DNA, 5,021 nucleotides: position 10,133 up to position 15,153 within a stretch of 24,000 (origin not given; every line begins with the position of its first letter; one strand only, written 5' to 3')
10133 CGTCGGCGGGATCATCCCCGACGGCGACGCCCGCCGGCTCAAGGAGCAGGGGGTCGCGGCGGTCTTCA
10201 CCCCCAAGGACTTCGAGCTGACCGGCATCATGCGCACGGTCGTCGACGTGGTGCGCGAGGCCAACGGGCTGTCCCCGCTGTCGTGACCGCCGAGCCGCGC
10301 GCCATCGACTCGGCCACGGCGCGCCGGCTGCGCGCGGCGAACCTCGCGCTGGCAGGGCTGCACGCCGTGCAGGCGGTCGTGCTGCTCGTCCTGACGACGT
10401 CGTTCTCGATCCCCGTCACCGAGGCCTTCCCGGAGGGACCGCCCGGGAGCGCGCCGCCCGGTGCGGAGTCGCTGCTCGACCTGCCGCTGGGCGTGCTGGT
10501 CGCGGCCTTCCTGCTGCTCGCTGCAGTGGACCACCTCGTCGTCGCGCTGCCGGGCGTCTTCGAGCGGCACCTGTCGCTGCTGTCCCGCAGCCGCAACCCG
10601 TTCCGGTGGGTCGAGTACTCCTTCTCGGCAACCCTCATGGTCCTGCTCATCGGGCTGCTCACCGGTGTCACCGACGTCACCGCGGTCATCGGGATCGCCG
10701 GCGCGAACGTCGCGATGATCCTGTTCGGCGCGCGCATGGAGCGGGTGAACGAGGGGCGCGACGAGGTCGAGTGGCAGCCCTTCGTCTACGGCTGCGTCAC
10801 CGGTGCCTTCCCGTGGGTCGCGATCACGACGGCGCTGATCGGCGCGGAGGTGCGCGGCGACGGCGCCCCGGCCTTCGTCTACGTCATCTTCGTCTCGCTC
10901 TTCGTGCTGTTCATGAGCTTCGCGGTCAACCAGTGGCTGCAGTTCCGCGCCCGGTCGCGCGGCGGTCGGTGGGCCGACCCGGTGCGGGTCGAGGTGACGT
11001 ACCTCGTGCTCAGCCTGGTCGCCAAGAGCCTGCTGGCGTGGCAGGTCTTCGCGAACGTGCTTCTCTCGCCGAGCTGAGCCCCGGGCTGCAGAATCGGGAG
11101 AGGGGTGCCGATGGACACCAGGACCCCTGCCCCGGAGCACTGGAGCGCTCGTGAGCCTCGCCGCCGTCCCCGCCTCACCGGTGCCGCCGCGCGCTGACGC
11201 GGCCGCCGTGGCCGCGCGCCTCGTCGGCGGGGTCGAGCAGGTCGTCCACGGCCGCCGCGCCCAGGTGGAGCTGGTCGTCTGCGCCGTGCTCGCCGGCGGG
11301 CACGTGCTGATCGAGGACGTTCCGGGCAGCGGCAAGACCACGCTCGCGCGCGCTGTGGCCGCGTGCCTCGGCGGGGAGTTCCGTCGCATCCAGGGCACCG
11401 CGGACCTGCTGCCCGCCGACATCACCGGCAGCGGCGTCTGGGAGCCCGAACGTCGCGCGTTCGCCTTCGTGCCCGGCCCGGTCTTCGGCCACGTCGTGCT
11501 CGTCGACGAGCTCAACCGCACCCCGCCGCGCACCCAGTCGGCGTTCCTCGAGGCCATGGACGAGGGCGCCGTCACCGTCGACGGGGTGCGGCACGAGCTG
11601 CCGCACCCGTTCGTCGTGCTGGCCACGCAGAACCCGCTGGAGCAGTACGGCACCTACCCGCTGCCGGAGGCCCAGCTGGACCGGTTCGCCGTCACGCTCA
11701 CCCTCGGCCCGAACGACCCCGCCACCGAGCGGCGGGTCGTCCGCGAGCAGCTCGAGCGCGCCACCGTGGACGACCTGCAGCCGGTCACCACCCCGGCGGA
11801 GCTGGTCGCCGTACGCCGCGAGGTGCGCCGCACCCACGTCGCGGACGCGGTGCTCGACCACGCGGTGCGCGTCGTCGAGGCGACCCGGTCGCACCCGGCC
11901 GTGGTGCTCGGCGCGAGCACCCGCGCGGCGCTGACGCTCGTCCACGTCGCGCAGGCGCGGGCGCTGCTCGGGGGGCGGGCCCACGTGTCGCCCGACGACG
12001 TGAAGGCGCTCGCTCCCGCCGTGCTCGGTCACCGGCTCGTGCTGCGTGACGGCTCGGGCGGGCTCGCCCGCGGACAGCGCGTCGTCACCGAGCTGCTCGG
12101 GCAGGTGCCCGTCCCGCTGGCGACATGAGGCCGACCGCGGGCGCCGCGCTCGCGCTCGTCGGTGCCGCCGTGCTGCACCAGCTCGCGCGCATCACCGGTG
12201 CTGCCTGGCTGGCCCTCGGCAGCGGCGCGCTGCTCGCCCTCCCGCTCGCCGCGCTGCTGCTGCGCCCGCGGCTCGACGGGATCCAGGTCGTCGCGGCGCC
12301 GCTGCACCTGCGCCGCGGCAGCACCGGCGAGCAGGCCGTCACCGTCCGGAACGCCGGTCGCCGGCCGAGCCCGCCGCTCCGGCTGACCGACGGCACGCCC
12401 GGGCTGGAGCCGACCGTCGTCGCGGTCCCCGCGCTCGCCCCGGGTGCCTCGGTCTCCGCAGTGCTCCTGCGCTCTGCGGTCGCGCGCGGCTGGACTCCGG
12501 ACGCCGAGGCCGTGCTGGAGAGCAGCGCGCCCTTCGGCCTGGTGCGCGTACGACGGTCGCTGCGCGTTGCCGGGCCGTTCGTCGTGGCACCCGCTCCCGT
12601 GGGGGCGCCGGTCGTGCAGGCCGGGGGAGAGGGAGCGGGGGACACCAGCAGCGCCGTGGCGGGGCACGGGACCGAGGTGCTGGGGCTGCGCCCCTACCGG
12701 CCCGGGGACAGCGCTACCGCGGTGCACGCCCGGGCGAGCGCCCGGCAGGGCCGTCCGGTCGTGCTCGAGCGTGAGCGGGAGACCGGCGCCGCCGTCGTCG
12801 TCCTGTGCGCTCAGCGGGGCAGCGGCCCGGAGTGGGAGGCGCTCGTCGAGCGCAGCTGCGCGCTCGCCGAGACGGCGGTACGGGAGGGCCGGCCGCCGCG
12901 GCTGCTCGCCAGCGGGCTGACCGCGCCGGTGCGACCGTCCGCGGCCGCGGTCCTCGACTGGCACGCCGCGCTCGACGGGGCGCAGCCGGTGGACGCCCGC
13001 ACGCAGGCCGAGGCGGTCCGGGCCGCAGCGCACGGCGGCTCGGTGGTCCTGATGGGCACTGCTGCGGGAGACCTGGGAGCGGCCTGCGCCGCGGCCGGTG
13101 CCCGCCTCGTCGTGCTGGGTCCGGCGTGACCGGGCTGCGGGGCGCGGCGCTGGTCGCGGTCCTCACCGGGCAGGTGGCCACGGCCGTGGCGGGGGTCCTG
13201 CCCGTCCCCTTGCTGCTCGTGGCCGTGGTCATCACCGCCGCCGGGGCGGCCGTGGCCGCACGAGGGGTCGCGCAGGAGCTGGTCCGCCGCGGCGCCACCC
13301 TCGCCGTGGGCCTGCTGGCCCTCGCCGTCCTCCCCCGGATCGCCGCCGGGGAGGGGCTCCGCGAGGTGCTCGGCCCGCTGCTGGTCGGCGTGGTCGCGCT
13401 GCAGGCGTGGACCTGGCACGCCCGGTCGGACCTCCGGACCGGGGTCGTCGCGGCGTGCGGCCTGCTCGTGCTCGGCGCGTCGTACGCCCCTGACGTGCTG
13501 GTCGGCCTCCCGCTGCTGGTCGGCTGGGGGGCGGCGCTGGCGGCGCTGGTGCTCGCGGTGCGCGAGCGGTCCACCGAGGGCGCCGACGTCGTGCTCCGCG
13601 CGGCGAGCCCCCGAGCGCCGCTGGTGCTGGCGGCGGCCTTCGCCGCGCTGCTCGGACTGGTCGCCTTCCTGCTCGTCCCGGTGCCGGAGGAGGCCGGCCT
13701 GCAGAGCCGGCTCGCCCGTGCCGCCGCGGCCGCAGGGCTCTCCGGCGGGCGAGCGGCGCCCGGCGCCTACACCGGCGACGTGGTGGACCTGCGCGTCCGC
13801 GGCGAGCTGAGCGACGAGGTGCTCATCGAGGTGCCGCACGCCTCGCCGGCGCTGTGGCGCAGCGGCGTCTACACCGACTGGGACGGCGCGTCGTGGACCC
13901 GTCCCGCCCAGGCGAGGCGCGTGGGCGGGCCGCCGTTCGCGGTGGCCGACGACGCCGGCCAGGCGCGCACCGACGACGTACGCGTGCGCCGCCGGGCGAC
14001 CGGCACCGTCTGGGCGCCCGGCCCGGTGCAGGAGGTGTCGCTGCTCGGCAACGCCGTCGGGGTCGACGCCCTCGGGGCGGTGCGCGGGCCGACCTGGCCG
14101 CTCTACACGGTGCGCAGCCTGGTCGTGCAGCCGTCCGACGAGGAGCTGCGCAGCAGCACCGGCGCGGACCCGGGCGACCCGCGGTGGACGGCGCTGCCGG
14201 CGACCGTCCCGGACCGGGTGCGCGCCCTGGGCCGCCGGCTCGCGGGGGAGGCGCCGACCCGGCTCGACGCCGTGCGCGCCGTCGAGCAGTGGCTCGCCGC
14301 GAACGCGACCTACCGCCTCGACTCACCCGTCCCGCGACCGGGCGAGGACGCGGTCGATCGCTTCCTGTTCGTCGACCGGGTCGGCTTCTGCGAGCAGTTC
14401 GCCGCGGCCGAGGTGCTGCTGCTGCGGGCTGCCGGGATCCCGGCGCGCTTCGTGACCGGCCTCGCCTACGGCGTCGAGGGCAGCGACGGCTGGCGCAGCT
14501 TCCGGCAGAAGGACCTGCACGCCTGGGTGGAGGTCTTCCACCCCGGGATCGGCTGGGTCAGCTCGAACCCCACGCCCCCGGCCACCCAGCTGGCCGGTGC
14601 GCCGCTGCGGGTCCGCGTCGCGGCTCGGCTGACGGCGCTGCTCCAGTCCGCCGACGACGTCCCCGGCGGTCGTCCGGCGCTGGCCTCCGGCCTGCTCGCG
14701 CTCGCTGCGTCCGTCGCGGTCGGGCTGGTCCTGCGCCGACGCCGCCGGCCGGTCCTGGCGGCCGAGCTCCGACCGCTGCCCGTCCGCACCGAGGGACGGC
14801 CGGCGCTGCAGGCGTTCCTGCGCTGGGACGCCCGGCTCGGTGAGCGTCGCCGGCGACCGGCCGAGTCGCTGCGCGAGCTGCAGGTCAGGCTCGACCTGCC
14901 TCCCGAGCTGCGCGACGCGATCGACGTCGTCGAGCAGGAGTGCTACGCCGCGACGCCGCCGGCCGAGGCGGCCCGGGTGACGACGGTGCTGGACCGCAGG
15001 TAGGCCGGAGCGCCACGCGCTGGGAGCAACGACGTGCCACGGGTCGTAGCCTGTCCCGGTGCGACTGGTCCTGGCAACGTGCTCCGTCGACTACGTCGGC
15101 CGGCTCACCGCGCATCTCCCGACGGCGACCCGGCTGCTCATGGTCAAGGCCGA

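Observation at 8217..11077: Heliorhodopsin translationally coupled to an adenosylcobalamin-dependent (ethylmalonyl-CoA-type) mutase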

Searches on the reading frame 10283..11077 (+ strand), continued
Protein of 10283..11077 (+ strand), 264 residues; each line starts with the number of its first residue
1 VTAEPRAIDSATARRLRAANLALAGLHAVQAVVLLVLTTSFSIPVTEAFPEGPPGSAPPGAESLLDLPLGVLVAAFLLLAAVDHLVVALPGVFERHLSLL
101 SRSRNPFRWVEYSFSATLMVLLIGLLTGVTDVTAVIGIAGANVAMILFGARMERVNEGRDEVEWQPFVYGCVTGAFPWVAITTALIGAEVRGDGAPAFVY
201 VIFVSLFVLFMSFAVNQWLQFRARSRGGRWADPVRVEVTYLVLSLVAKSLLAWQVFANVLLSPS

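Call 15: find_related_loci(query=A1, collection=genome_contigs, flank=10000)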
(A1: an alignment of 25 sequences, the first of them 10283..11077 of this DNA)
Query A1 (264 aa) in genome_contigs; peptide patterns used: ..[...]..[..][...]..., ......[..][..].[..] (x = any residue, [..] = any of these).
600 stretches matched a pattern (row limit reached: there are more); 594 encode a relative of the query (tblastn E <= 1e-3); the best 80 are kept; 80 distinct loci.
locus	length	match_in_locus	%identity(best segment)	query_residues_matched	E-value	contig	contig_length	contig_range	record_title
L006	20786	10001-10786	53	2-262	3e-81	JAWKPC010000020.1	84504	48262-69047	MAG: Thermomicrobiales bacterium isolate ABC1.20 ABC1.20.fa-20, whole genome shotgun sequence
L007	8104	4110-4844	54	13-260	8e-78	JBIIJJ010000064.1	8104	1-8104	MAG: Miltoncostaeaceae bacterium isolate ME2001-10-09pf_3300042861_group1_bin111 Rohwer_bin388_scaffold_5502_c1, whole g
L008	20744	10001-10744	56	9-260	1e-77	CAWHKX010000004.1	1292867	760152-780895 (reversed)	MAG: uncultured Actinomycetes bacterium isolate MFD02840.bin.2.220 genome assembly, contig: contig_26678, whole genome s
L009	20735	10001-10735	53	13-260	2e-77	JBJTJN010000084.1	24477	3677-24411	MAG: Actinomycetota bacterium isolate samp_4310_semibin_364 samp_4310_728954, whole genome shotgun sequence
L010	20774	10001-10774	49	2-260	2e-76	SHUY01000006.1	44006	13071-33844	MAG: Acidimicrobiia bacterium isolate Baikal-deep-G22 BACOMB-C3533, whole genome shotgun sequence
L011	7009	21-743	53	13-256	7e-76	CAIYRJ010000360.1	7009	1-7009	MAG: uncultured actinobacterium isolate LaPlata-b_bin-1680 genome assembly, contig: bin-1680:360/424, whole genome shotg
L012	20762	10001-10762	52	1-260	3e-75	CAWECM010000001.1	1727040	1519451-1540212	MAG: uncultured bacterium isolate MFD03602.bin.2.74 genome assembly, contig: contig_14001, whole genome shotgun sequence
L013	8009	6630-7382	53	7-261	8e-75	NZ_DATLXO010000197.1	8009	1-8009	MAG: Iamia sp. isolate SMAG_U13248 k141_116903, whole genome shotgun sequence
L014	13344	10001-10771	51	3-261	1e-74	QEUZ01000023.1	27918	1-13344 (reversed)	MAG: Chloroflexi bacterium isolate CFX8 J3_scaffold_2036, whole genome shotgun sequence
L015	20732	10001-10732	52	5-249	2e-74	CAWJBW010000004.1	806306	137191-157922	MAG: uncultured Actinomycetes bacterium isolate MFD09267.bin.2.111 genome assembly, contig: contig_21866, whole genome s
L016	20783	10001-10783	51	1-260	2e-74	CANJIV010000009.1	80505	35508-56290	MAG: Solirubrobacterales bacterium isolate RH-23may17-1234 genome assembly, contig: RH-23may17-C2106, whole genome shotg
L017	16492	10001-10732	51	14-260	8e-74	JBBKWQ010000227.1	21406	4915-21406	MAG: Ilumatobacteraceae bacterium isolate metabat_bins.272 k119_1142034, whole genome shotgun sequence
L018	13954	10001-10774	54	2-261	7e-73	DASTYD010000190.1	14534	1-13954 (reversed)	MAG TPA_asm: Gaiellaceae bacterium isolate SMAG_U2432 k141_1638077, whole genome shotgun sequence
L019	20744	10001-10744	53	8-262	2e-72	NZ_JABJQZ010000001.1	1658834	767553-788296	Nocardioides sp. zg-1230 Scaffold1_1, whole genome shotgun sequence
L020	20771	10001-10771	55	1-260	2e-72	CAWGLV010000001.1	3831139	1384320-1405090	MAG: uncultured Microthrixaceae bacterium isolate MFD09779.bin.1.83 genome assembly, contig: contig_11972, whole genome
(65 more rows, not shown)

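Call 23: find_encoding_contigs(protein=P0003, flank=10000, max_places=3)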
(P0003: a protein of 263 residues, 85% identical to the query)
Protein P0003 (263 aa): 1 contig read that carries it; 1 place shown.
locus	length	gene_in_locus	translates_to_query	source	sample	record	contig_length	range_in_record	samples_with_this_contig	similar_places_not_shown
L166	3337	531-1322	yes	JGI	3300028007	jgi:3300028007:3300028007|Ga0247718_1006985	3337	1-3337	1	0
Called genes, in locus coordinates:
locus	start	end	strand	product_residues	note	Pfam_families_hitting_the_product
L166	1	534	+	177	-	?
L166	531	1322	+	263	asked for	PF18761:Heliorhodopsin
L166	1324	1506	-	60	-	-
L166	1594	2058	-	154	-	PF13577:SnoaL_4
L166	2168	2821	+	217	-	PF21003:NucS_N, PF01939:NucS_C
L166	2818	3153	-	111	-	PF01740:STAS, PF13466:STAS_2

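Call 24: find_encoding_contigs(protein=P0004, flank=10000, max_places=3)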
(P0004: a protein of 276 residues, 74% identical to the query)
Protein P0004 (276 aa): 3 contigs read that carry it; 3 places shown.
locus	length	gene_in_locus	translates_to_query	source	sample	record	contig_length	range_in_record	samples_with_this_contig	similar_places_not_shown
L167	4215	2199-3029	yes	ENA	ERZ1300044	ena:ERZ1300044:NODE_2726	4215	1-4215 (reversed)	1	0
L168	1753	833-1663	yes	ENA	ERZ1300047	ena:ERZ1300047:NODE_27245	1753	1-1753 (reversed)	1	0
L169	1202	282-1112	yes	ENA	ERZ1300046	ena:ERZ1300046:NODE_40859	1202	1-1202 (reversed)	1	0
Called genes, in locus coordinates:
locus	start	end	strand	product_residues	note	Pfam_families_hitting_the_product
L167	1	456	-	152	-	?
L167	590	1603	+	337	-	PF00296:Bac_luciferase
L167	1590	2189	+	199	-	PF13302:Acetyltransf_3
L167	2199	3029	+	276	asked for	PF18761:Heliorhodopsin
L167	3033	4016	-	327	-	PF04055:Radical_SAM, PF06463:Mob_synth_C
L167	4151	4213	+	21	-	?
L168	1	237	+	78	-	?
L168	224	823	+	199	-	PF13302:Acetyltransf_3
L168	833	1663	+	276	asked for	PF18761:Heliorhodopsin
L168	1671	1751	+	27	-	?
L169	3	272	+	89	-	?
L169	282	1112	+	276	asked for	PF18761:Heliorhodopsin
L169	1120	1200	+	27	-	?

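Call 25: find_encoding_contigs(protein=P0007, flank=10000, max_places=3)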
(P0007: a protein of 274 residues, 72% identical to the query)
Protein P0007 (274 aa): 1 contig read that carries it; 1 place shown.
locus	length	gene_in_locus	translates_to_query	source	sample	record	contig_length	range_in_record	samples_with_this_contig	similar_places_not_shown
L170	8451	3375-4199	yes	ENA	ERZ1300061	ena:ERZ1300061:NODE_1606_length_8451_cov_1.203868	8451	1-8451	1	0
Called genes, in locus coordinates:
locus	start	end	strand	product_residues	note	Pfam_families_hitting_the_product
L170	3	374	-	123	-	?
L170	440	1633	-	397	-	PF26450:DUF8129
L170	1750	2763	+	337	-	PF00296:Bac_luciferase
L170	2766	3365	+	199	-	PF13302:Acetyltransf_3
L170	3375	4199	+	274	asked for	PF18761:Heliorhodopsin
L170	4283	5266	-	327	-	PF04055:Radical_SAM, PF06463:Mob_synth_C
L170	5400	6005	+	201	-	PF13581:HATPase_c_2, PF02518:HATPase_c (weak)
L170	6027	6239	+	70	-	-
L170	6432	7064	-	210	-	PF00753:Lactamase_B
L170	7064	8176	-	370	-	PF08240:ADH_N, PF16912:Glu_dehyd_C (faint), PF00107:ADH_zinc_N, PF13602:ADH_zinc_N_2 (weak)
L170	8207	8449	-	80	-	?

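Call 26: find_encoding_contigs(protein=P0010, flank=10000, max_places=3)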
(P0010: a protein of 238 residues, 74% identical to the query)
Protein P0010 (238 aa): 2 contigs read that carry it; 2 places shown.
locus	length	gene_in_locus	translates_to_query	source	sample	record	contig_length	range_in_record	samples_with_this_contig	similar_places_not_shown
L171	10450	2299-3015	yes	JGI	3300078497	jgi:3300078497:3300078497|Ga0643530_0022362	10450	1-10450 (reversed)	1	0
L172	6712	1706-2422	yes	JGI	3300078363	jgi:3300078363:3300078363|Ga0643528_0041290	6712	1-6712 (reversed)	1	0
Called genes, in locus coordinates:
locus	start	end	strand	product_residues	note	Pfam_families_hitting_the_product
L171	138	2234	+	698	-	PF01642:MM_CoA_mutase, PF02310:B12-binding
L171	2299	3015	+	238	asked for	PF18761:Heliorhodopsin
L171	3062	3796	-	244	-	PF09844:DUF2071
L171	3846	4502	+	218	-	PF21003:NucS_N, PF01939:NucS_C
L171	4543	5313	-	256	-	PF13185:GAF_2, PF01590:GAF, PF03861:ANTAR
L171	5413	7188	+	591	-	PF02737:3HCDH_N, PF03446:NAD_binding_2 (faint), PF03807:F420_oxidored (faint), PF00725:3HCDH, PF02737:3HCDH_N, PF00725:3HCDH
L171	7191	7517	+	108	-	PF27609:Rv1322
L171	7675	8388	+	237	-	-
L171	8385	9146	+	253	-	PF00106:adh_short, PF08659:KR, PF13561:adh_short_C2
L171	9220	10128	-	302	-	-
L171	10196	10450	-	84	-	?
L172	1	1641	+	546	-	?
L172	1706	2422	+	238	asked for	PF18761:Heliorhodopsin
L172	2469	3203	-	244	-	PF09844:DUF2071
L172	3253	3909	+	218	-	PF21003:NucS_N, PF01939:NucS_C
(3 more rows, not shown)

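Call 38: find_encoding_contigs(protein=P0014, flank=8000, max_places=2)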
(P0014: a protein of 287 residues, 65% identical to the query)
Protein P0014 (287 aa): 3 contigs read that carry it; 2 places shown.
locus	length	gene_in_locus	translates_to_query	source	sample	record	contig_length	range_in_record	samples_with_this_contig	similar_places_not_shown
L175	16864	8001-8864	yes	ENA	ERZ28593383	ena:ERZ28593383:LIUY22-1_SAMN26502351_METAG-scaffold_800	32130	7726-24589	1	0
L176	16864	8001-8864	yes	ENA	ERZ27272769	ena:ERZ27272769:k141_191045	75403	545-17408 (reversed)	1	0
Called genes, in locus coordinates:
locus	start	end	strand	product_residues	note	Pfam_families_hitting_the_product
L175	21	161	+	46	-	-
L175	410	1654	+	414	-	PF13685:Fe-ADH_2, PF01761:DHQ_synthase, PF24621:DHQS_C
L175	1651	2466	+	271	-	PF13649:Methyltransf_25 (faint), PF01596:Methyltransf_3, PF01135:PCMT (weak), PF13578:Methyltransf_24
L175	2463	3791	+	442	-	-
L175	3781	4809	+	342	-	PF07478:Dala_Dala_lig_C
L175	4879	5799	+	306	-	PF08240:ADH_N, PF00107:ADH_zinc_N, PF13602:ADH_zinc_N_2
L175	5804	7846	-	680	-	PF00563:EAL, PF00989:PAS, PF08448:PAS_4 (weak), PF13188:PAS_8 (faint), PF13426:PAS_9, PF08447:PAS_3, PF00990:GGDEF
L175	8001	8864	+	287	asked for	PF18761:Heliorhodopsin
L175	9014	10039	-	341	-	PF08240:ADH_N, PF00107:ADH_zinc_N, PF13602:ADH_zinc_N_2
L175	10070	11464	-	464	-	PF00083:Sugar_tr, PF07690:MFS_1, PF13347:MFS_2, PF00083:Sugar_tr, PF07690:MFS_1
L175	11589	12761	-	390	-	PF02515:CoA_transf_3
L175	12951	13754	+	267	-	PF12802:MarR_2 (weak), PF09339:HTH_IclR, PF12840:HTH_20 (faint), PF01614:IclR_C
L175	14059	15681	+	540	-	PF00501:AMP-binding, PF13193:AMP-binding_C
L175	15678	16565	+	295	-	PF04199:Cyclase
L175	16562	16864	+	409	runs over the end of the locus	PF13336:AcetylCoA_hyd_C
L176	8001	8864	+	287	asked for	PF18761:Heliorhodopsin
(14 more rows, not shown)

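Call 44: find_encoding_contigs(protein=P0009, flank=8000, max_places=2)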
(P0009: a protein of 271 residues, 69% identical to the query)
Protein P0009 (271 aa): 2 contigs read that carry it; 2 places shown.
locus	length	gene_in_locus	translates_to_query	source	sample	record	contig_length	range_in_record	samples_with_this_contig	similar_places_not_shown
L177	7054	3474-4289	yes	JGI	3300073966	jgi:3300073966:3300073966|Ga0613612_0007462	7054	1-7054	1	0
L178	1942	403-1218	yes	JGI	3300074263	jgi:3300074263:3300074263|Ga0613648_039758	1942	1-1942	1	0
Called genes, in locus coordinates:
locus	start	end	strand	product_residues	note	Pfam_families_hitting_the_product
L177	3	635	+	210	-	?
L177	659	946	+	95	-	-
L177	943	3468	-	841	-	-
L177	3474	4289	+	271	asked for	PF18761:Heliorhodopsin, PF01036:Bac_rhodopsin (weak)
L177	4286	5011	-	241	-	PF09844:DUF2071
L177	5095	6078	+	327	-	PF07726:AAA_3, PF07728:AAA_5, PF17863:AAA_lid_2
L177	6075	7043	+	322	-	-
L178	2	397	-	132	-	?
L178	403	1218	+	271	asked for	PF18761:Heliorhodopsin, PF01036:Bac_rhodopsin (weak)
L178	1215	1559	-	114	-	PF09844:DUF2071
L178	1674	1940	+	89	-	?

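Call 45: find_encoding_contigs(protein=P0024, flank=8000, max_places=2)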
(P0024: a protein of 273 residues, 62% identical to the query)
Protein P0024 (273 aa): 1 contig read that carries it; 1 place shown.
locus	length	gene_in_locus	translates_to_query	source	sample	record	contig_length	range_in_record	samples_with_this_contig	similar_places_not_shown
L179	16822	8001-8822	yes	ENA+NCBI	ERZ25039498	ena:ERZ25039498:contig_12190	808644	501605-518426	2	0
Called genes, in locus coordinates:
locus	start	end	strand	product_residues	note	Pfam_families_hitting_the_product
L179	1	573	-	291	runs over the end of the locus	PF00296:Bac_luciferase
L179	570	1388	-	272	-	PF10708:DUF2510, PF03803:Scramblase, PF04525:LOR (weak)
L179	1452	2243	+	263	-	PF00248:Aldo_ket_red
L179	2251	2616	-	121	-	PF22503:DUF6992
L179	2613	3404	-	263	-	PF00903:Glyoxalase, PF18029:Glyoxalase_6, PF22677:Ble-like_N (faint), PF00903:Glyoxalase, PF18029:Glyoxalase_6 (weak)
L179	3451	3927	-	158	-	PF11181:YflT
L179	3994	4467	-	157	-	PF01243:PNPOx_N, PF16242:Pyrid_ox_like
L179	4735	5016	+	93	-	-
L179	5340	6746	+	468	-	PF02720:DUF222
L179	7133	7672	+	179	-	PF01872:RibD_C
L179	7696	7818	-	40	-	-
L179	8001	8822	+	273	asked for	PF18761:Heliorhodopsin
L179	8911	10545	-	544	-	PF00118:Cpn60_TCP1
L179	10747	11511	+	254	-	PF23441:SDR (weak), PF00106:adh_short, PF08659:KR (weak), PF13561:adh_short_C2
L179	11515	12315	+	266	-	PF00106:adh_short, PF08659:KR (weak), PF01370:Epimerase (weak), PF13561:adh_short_C2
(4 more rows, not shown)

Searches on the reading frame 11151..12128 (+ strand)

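Call 4: search_protein_families(library=pfam, proteins=[window:11151-12128:+], max_evalue=0.01)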
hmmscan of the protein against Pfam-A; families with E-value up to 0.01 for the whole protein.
window:11151-12128:+ (325 aa): 9 families
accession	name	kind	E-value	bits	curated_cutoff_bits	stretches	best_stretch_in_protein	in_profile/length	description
PF07726.17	AAA_3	-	7.3e-57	191.3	27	1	51-180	1-130/131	ATPase family associated with various cellular activities (AAA)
PF17863.7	AAA_lid_2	-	6.8e-20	71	22.7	1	243-299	1-57/74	AAA lid domain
PF07728.20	AAA_5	-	3.6e-14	53.4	22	1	52-179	2-139/139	AAA domain (dynein-related subfamily)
PF00004.35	AAA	-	6.4e-06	27.1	21.2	1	57-162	6-111/131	ATPase family associated with various cellular activities (AAA)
PF00493.29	MCM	-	0.00012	21.7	23.3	1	46-164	54-175/224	MCM P-loop domain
PF01078.27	Mg_chelatase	-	0.00029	20.7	20.3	0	32-73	5-46/207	Magnesium chelatase, subunit ChlI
PF05496.18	RuvB_N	-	0.00048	20.4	27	1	50-92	34-76/159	Holliday junction DNA helicase RuvB P-loop domain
PF20030.5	bpMoxR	-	0.0016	18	27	1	30-76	12-58/205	MoxR domain in the MoxR-vWA-beta-propeller ternary systems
PF00158.32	Sigma54_activat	-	0.0078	16.4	20.2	0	115-164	96-146/168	Sigma-54 interaction domain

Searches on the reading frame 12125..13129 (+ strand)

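Call 4: search_protein_families(library=pfam, proteins=[window:12125-13129:+], max_evalue=0.01)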
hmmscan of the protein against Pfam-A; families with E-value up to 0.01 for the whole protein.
window:12125-13129:+ (334 aa): 1 family
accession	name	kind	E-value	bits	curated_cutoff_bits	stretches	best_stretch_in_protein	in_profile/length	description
PF01882.25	DUF58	-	0.0095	15.6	23.4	0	189-255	3-76/216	Protein of unknown function DUF58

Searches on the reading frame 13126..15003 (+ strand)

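Call 42: search_protein_families(library=pfam, proteins=[window:13126-15003:+], max_evalue=0.001)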
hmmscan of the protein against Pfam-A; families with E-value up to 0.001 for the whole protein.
window:13126-15003:+ (625 aa): 2 families
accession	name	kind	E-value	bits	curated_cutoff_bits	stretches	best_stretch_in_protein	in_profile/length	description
PF01841.26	Transglut_core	-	3e-25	89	23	1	367-482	2-108/108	Transglutaminase-like superfamily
PF11992.13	TgpA_N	-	9.2e-10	38.5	30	1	13-336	9-331/333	TgpA N-terminal domain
